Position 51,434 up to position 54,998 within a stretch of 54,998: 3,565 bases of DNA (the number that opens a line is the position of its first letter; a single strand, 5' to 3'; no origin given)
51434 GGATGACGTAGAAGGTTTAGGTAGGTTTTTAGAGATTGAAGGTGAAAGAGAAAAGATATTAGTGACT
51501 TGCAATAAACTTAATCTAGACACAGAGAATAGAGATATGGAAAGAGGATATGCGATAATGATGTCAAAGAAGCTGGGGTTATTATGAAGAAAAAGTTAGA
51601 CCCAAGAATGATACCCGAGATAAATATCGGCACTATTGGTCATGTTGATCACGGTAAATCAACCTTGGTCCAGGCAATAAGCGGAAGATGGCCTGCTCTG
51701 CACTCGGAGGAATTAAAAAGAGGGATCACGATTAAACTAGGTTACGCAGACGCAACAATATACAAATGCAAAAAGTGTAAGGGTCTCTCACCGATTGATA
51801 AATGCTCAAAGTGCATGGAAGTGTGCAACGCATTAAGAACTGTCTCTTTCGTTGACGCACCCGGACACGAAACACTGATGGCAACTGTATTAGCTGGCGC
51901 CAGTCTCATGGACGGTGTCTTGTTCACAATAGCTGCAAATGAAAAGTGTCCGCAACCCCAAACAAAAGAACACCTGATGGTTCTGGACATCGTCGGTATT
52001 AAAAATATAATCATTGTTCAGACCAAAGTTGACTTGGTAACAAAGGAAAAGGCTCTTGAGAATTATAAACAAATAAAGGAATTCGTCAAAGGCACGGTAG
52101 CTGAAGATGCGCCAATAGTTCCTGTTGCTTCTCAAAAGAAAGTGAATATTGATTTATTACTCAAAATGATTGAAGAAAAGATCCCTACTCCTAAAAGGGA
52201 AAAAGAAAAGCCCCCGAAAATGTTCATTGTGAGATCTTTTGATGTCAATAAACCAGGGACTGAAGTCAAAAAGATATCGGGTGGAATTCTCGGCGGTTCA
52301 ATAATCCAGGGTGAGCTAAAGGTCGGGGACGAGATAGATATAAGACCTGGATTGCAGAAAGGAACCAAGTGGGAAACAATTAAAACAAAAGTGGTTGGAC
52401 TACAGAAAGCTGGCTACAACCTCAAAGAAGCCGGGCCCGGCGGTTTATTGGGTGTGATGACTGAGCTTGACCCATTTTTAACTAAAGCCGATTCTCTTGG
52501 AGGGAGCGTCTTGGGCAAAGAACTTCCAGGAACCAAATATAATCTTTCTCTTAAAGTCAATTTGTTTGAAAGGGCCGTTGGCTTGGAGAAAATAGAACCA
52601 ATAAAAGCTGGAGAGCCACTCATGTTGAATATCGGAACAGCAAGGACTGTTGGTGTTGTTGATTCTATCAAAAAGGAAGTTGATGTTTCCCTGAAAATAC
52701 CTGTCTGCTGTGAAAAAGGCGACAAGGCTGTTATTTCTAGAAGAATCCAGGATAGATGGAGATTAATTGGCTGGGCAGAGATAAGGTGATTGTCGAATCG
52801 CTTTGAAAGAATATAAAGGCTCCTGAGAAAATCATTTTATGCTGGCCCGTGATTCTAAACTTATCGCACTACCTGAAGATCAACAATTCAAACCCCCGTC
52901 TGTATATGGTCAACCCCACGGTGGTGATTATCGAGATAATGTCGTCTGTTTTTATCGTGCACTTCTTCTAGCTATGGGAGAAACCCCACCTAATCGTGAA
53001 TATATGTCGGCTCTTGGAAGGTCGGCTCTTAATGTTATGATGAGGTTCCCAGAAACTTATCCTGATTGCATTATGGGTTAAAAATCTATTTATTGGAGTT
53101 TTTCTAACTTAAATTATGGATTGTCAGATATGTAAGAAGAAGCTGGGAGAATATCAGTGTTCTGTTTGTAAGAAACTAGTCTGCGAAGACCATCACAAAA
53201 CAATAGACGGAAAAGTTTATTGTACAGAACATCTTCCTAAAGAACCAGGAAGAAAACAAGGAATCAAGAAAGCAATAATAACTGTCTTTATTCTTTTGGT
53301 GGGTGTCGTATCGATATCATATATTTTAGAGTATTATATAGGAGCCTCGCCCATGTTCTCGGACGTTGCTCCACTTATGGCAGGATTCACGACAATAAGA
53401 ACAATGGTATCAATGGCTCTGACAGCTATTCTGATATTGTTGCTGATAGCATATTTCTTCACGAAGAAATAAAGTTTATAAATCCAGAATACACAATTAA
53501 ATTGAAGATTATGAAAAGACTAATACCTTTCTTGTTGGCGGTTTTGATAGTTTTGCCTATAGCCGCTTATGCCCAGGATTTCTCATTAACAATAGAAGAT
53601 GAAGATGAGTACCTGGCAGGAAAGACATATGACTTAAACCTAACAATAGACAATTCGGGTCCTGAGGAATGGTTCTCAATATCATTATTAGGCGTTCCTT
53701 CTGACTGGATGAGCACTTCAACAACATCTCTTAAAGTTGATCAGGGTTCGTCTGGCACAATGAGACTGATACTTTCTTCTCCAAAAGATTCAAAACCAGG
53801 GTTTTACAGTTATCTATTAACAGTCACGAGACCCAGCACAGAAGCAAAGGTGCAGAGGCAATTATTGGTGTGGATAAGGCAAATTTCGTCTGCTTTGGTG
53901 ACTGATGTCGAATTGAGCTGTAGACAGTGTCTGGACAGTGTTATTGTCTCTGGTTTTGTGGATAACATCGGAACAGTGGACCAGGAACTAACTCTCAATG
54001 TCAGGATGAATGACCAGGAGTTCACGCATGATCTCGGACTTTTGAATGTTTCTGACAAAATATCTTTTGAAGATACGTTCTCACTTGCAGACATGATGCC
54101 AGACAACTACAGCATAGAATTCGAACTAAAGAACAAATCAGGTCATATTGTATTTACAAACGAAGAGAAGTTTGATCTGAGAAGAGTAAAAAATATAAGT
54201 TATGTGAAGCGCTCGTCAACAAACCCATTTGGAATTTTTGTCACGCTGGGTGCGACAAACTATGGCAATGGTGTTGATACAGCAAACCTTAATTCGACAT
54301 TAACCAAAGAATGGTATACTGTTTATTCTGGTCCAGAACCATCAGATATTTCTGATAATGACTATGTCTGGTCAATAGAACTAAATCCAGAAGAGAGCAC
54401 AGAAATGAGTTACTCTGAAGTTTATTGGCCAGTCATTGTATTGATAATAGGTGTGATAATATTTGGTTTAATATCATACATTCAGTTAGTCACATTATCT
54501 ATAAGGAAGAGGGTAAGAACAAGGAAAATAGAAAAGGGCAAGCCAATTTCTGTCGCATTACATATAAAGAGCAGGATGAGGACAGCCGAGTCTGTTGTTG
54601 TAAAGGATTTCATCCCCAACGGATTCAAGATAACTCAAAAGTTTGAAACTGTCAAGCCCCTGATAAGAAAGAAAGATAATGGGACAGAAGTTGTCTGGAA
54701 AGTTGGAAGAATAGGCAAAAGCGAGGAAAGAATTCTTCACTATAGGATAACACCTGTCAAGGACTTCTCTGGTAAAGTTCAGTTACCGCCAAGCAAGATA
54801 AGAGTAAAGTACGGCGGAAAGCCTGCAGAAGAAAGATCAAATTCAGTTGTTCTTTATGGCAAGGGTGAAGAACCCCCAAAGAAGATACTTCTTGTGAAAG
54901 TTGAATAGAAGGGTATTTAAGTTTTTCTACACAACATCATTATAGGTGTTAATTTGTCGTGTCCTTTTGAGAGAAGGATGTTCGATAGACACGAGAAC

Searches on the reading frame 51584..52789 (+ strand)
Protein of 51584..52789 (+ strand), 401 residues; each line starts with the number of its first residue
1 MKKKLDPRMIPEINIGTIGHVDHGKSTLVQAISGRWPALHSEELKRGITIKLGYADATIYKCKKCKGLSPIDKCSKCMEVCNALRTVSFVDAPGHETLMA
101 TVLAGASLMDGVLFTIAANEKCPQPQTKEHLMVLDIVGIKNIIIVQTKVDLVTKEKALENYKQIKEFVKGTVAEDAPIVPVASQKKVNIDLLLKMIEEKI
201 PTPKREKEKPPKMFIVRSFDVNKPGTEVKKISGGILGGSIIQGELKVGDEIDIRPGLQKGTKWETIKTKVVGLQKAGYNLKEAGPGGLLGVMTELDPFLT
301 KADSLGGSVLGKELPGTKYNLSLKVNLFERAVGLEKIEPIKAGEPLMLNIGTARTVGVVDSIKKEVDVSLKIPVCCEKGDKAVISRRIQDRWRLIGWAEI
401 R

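Call 101: search_protein_families(library=pfam, proteins=[window:51584-52789:+], max_evalue=0.00001)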
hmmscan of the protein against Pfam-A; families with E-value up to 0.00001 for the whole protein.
window:51584-52789:+ (401 aa): 3 families
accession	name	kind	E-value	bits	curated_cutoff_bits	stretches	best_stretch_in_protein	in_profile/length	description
PF00009.33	GTP_EFTU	-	5e-29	101.7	26.5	1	13-201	4-187/188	Elongation factor Tu GTP binding domain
PF09173.17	eIF2_C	-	1.4e-28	99.4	22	1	320-400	2-86/86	Initiation factor eIF2 gamma, C terminal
PF03144.31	GTP_EFTU_D2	-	1.5e-07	32.2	30.3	1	233-295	1-60/73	Elongation factor Tu domain 2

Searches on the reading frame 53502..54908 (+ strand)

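Call 101: search_protein_families(library=pfam, proteins=[window:53502-54908:+], max_evalue=0.00001)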
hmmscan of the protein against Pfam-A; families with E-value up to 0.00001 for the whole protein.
window:53502-54908:+ (468 aa): 1 family
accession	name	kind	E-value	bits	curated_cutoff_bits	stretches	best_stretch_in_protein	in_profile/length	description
PF18000.7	Top6b_C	-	1.9e-06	28.4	28.6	0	229-305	14-91/111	Type 2 DNA topoisomerase 6 subunit B C-terminal domain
